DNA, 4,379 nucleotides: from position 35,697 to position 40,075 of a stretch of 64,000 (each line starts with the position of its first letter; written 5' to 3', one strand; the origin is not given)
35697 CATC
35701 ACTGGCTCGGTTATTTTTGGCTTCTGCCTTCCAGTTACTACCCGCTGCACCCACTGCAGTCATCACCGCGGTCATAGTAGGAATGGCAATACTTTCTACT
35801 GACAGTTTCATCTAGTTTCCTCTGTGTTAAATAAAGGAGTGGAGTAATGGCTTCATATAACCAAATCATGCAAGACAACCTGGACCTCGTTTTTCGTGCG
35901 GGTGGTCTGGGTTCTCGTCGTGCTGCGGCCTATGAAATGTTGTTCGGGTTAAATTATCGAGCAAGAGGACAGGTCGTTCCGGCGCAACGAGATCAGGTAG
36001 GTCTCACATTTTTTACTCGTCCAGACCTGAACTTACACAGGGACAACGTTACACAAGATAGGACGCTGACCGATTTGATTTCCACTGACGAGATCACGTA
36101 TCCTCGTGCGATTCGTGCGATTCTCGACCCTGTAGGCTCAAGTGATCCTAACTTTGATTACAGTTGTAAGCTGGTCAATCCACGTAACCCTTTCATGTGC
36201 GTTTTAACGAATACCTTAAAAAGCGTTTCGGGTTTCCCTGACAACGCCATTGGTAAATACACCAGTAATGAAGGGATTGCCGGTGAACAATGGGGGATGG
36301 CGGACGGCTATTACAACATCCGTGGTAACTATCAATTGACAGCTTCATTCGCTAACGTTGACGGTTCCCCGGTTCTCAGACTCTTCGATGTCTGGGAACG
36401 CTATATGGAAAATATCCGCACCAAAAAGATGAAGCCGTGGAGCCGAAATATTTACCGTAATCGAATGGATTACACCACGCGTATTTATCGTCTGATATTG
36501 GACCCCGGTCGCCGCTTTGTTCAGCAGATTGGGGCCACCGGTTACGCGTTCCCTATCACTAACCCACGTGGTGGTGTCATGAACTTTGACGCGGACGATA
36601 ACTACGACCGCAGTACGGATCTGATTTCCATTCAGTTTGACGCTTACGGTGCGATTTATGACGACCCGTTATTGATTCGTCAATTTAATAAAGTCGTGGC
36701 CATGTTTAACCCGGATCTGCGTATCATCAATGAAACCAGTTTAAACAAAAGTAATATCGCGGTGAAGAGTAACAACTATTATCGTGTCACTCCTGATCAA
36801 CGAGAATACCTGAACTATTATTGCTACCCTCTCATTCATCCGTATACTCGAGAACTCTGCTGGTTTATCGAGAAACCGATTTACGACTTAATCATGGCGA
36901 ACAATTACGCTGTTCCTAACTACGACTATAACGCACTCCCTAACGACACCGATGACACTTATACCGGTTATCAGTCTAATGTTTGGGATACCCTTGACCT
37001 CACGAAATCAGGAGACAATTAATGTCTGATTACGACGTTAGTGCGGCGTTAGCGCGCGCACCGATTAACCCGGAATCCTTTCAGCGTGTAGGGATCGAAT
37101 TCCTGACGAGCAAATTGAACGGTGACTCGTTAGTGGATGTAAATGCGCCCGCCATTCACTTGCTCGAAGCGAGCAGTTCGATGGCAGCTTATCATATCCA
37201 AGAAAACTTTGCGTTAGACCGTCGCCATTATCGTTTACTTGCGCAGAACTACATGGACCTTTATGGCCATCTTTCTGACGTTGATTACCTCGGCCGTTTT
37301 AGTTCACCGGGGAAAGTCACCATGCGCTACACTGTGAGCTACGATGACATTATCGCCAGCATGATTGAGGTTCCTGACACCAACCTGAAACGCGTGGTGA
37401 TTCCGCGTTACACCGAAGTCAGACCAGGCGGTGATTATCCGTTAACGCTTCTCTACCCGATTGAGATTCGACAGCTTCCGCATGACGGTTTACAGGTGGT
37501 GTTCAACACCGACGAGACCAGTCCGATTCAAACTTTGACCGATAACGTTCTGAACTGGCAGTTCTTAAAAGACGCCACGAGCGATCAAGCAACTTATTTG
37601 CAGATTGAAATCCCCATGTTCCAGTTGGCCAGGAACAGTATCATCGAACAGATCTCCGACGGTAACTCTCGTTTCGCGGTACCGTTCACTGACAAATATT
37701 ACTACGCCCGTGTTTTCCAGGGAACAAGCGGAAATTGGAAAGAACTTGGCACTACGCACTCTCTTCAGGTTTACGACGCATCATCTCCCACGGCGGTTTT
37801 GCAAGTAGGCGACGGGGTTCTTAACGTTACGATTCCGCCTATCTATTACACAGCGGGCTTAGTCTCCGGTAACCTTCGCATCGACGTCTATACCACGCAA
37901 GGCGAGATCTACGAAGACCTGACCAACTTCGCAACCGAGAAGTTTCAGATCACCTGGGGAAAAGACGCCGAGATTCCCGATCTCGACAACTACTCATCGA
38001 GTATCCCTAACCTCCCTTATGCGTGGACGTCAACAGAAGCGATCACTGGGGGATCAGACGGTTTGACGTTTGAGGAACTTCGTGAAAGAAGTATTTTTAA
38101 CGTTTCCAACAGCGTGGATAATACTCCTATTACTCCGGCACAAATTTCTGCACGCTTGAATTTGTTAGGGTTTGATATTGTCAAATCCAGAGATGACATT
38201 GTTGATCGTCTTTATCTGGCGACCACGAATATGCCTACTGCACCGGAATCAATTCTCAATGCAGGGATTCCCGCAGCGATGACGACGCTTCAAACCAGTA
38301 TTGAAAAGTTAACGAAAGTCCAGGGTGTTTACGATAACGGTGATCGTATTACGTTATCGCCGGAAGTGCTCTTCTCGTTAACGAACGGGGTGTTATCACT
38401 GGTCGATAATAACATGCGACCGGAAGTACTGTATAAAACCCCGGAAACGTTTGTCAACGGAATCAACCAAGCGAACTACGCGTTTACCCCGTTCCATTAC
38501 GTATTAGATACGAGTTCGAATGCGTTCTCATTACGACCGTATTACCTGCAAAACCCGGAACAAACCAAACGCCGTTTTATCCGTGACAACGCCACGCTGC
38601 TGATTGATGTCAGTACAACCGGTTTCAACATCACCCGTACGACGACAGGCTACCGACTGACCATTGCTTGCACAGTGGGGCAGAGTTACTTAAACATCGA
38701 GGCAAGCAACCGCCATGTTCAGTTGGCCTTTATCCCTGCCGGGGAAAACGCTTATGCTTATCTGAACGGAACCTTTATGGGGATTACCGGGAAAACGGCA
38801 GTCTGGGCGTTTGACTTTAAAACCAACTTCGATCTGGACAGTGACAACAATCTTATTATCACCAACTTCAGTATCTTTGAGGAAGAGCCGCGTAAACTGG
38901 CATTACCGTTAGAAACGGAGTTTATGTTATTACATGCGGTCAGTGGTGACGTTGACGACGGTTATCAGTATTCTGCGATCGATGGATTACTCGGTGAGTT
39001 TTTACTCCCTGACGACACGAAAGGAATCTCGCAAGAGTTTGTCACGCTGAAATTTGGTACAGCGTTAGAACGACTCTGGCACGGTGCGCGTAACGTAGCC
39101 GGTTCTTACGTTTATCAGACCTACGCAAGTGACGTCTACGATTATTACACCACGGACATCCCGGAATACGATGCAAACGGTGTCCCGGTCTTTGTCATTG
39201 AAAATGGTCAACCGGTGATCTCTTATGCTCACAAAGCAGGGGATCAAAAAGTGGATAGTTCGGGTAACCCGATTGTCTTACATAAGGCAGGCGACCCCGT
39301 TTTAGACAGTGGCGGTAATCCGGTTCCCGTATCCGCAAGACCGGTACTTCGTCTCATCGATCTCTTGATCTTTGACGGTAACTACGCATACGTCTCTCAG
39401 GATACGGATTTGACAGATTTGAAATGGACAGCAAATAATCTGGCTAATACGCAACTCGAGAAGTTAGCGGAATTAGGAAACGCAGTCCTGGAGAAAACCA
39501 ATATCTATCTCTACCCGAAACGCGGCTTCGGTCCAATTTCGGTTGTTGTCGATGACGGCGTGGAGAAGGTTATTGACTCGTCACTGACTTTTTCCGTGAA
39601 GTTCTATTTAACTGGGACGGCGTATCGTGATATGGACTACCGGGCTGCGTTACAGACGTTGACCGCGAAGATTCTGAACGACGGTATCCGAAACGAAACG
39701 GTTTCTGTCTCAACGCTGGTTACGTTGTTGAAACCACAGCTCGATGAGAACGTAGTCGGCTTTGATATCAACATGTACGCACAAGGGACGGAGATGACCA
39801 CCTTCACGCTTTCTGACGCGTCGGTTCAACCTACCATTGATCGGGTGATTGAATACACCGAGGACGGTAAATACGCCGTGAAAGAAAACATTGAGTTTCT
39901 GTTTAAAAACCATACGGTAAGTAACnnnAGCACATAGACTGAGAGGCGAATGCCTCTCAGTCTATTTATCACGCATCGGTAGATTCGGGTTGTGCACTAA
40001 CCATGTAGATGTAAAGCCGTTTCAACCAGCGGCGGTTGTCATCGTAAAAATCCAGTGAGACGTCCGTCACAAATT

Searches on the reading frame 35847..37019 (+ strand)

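Call 85: search_protein_families(library=phrogs, proteins=[window:35847-37019:+], max_evalue=0.00001)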
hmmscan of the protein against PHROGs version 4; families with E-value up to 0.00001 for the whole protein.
window:35847-37019:+ (391 aa): 2 families
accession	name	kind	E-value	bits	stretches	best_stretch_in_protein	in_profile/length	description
phrog_3196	-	unknown function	2.7e-120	402.7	1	3-353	12-352/356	-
phrog_21400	-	head and packaging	2.6e-12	47.6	1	52-310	35-269/310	virion structural protein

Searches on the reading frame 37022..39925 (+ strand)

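Call 85: search_protein_families(library=phrogs, proteins=[window:37022-39925:+], max_evalue=0.00001)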
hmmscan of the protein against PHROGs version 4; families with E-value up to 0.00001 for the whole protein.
window:37022-39925:+ (968 aa): 1 family
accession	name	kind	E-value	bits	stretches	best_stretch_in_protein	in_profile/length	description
phrog_3248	-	unknown function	1e-300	1001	1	4-966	4-967/970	-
